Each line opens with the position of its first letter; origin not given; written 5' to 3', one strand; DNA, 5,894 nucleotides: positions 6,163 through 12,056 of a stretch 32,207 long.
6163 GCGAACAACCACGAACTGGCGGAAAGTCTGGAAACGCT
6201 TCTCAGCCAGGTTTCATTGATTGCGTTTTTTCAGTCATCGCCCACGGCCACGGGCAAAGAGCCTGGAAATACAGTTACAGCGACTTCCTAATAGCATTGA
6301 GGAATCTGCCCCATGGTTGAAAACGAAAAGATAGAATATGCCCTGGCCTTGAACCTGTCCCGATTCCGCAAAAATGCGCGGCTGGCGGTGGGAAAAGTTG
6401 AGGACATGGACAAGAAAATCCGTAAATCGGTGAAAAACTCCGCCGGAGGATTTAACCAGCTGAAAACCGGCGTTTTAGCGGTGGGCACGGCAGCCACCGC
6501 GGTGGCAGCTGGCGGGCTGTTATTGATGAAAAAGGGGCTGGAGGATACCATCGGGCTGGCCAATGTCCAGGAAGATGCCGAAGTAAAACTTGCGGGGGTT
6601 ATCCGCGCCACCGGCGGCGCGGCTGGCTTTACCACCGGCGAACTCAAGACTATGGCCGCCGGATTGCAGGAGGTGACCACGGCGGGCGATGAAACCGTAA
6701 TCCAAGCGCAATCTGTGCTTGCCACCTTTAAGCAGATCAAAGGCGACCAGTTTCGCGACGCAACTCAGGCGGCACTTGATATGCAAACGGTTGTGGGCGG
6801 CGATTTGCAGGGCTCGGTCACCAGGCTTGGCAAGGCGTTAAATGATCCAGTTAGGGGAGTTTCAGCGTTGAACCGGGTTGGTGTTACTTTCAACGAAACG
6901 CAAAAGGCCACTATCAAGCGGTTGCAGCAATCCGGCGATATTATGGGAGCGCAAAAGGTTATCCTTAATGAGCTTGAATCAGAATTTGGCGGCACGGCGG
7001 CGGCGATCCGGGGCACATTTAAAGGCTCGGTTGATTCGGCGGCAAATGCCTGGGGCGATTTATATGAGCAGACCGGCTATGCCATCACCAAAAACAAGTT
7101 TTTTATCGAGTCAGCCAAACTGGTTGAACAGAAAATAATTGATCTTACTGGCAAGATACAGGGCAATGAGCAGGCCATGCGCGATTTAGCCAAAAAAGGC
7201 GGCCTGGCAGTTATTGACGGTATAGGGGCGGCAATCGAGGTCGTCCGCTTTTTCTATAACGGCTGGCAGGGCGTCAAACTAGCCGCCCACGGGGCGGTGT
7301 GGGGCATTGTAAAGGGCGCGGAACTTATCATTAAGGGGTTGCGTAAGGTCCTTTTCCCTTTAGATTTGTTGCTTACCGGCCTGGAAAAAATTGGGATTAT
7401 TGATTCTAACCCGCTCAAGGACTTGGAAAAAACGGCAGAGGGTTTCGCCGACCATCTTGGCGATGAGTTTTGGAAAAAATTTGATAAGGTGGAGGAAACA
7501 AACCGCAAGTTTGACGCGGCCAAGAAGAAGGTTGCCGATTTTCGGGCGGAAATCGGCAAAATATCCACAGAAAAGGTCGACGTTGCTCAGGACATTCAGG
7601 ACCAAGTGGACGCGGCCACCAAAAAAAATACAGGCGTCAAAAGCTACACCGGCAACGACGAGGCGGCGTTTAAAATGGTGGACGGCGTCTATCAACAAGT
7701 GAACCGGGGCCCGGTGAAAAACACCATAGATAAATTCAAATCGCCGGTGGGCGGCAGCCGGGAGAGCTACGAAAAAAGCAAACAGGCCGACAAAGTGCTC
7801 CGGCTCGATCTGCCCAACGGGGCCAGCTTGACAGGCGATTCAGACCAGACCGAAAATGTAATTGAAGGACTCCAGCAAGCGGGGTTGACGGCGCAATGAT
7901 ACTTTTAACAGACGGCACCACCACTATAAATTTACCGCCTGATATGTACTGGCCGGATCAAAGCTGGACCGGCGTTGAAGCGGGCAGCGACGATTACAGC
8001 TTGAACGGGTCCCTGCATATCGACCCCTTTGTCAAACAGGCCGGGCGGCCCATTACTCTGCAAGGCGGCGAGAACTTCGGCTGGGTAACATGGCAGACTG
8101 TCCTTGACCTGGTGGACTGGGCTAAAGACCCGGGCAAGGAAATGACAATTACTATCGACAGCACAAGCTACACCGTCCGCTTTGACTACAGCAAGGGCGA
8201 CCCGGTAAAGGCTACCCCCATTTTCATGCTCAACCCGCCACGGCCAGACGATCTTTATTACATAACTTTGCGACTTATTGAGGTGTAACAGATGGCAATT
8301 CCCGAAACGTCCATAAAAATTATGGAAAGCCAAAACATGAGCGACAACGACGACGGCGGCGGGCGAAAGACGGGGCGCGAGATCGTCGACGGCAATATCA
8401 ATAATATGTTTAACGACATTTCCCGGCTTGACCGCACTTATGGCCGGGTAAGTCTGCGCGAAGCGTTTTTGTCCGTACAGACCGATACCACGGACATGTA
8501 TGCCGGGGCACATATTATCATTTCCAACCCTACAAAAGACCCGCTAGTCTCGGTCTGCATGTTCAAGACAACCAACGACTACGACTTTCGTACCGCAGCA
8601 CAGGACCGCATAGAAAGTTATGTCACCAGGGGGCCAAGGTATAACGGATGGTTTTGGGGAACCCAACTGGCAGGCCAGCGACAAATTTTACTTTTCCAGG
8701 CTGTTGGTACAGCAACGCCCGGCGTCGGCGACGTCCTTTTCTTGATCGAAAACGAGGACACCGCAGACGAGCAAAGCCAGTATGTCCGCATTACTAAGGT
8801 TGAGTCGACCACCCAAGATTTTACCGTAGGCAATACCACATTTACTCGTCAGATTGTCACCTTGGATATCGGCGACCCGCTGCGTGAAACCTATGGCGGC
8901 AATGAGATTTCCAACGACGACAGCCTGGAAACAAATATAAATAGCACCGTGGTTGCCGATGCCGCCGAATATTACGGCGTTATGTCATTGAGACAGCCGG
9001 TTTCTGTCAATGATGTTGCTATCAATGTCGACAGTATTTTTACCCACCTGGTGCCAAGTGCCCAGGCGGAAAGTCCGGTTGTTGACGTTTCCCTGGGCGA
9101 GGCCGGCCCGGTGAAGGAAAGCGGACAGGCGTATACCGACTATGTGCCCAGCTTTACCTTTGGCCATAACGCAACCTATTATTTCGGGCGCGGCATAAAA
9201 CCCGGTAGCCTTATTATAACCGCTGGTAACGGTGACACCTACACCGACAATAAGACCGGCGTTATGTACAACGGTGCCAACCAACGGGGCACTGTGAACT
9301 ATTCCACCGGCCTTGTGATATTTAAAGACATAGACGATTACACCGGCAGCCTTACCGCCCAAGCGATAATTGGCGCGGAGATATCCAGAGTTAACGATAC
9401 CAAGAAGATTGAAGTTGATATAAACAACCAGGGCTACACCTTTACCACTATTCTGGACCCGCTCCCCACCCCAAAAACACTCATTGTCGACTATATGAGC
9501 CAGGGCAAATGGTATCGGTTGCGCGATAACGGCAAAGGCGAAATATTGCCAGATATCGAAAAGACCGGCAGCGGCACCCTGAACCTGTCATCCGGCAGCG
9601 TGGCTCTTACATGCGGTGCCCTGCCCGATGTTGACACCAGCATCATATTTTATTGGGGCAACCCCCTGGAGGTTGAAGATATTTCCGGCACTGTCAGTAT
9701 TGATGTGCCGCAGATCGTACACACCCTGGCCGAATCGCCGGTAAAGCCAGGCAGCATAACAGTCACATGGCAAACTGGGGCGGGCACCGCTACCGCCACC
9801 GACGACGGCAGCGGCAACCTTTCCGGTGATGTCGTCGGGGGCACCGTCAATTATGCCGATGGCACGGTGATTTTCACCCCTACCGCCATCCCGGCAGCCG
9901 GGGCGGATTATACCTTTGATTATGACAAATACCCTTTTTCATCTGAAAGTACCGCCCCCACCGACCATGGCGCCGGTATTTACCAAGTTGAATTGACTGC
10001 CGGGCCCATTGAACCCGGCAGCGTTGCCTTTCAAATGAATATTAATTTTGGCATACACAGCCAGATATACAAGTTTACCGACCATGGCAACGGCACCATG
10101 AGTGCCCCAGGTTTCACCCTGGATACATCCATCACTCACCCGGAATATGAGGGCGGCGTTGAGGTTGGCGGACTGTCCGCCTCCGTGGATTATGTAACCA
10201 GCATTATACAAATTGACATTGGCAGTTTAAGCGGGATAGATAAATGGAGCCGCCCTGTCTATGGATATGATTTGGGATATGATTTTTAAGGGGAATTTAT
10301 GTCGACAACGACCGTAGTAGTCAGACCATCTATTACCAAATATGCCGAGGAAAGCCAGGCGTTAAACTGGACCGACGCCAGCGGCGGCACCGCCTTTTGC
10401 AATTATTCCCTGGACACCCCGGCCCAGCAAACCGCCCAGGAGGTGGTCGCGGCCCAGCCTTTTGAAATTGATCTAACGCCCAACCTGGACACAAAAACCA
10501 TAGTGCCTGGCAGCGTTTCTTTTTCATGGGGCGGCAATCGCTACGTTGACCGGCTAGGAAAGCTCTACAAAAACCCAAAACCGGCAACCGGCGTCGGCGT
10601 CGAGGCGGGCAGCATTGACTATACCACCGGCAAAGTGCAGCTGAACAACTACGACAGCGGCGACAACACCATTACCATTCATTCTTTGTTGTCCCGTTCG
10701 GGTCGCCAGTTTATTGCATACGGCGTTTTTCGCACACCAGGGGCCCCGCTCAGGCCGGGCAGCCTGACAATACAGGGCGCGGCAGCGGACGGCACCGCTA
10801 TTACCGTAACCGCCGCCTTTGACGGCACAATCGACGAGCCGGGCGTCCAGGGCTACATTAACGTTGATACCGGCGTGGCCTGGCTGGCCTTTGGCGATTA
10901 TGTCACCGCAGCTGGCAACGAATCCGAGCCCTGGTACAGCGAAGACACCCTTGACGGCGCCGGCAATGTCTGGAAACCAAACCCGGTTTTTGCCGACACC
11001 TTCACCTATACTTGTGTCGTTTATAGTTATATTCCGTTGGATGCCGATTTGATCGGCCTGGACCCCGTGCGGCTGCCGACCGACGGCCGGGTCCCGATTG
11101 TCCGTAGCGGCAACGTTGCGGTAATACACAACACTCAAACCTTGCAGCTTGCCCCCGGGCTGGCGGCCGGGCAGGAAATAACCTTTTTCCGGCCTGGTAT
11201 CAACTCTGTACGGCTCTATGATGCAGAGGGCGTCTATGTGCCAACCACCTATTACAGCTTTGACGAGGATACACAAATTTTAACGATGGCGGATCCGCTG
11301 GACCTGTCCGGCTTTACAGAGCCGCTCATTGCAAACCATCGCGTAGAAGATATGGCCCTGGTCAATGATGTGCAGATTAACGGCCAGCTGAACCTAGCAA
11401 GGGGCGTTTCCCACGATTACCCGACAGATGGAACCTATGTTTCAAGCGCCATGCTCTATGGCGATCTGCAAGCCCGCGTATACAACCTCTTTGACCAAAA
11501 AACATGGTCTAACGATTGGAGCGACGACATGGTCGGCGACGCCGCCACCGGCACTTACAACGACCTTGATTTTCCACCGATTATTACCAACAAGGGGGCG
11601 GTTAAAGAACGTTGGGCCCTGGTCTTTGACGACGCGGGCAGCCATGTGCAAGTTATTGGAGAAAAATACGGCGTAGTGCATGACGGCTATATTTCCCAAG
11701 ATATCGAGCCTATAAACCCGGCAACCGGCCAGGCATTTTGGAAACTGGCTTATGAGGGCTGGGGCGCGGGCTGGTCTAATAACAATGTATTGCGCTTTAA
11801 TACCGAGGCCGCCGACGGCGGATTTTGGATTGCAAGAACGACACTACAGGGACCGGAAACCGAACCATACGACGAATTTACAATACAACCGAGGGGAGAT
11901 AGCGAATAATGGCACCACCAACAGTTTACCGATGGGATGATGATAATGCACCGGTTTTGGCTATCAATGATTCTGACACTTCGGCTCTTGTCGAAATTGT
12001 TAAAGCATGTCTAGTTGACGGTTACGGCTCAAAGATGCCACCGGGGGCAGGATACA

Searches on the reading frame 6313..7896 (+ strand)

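Call 8: search_protein_families(library=phrogs, proteins=[window:6313-7896:+], max_evalue=0.00001)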
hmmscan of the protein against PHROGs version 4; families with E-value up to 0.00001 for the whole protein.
window:6313-7896:+ (528 aa): 4 families
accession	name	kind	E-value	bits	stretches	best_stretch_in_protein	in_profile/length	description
phrog_27166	-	tail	9e-36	124.4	1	65-258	58-249/751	tail length tape measure protein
phrog_26084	-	tail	8.6e-19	68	1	58-250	250-442/1263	tail length tape measure protein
phrog_24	-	tail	1.9e-10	40.5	1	99-234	348-483/1151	tail length tape measure protein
phrog_20739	-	tail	1.3e-06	28.9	1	96-254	98-254/336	tail length tape measure protein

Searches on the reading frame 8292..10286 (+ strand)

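Call 8: search_protein_families(library=phrogs, proteins=[window:8292-10286:+], max_evalue=0.00001)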
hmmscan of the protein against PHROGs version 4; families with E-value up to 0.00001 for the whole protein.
window:8292-10286:+ (665 aa): 2 families
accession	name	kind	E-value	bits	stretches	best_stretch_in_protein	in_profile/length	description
phrog_6128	-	unknown function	3.3e-187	625.6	1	1-642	1-649/1200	-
phrog_9261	-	unknown function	4.7e-27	95.8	1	6-260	4-147/703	-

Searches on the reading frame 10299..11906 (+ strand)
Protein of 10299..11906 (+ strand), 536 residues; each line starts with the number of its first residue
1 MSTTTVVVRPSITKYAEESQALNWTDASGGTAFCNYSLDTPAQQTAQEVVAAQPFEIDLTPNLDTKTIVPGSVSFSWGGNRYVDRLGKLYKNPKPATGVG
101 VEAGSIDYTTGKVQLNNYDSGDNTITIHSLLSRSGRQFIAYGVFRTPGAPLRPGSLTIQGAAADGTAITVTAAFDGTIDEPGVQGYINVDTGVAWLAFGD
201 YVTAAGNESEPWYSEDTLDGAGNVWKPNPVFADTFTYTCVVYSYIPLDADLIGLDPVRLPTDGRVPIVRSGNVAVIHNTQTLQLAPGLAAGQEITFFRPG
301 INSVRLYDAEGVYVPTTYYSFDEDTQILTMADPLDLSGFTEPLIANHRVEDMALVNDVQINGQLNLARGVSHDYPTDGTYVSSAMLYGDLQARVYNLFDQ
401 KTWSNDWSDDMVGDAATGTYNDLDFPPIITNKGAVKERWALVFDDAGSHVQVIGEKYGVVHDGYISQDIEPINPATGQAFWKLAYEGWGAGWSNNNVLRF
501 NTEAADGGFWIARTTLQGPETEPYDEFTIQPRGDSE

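Call 8: search_protein_families(library=phrogs, proteins=[window:10299-11906:+], max_evalue=0.00001)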
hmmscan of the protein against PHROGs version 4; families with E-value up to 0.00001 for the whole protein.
window:10299-11906:+ (536 aa): 2 families
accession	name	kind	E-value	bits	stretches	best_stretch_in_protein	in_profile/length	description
phrog_6128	-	unknown function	1.3e-192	643.5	1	28-534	693-1197/1200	-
phrog_9261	-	unknown function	2.3e-119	400.9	1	23-535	216-702/703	-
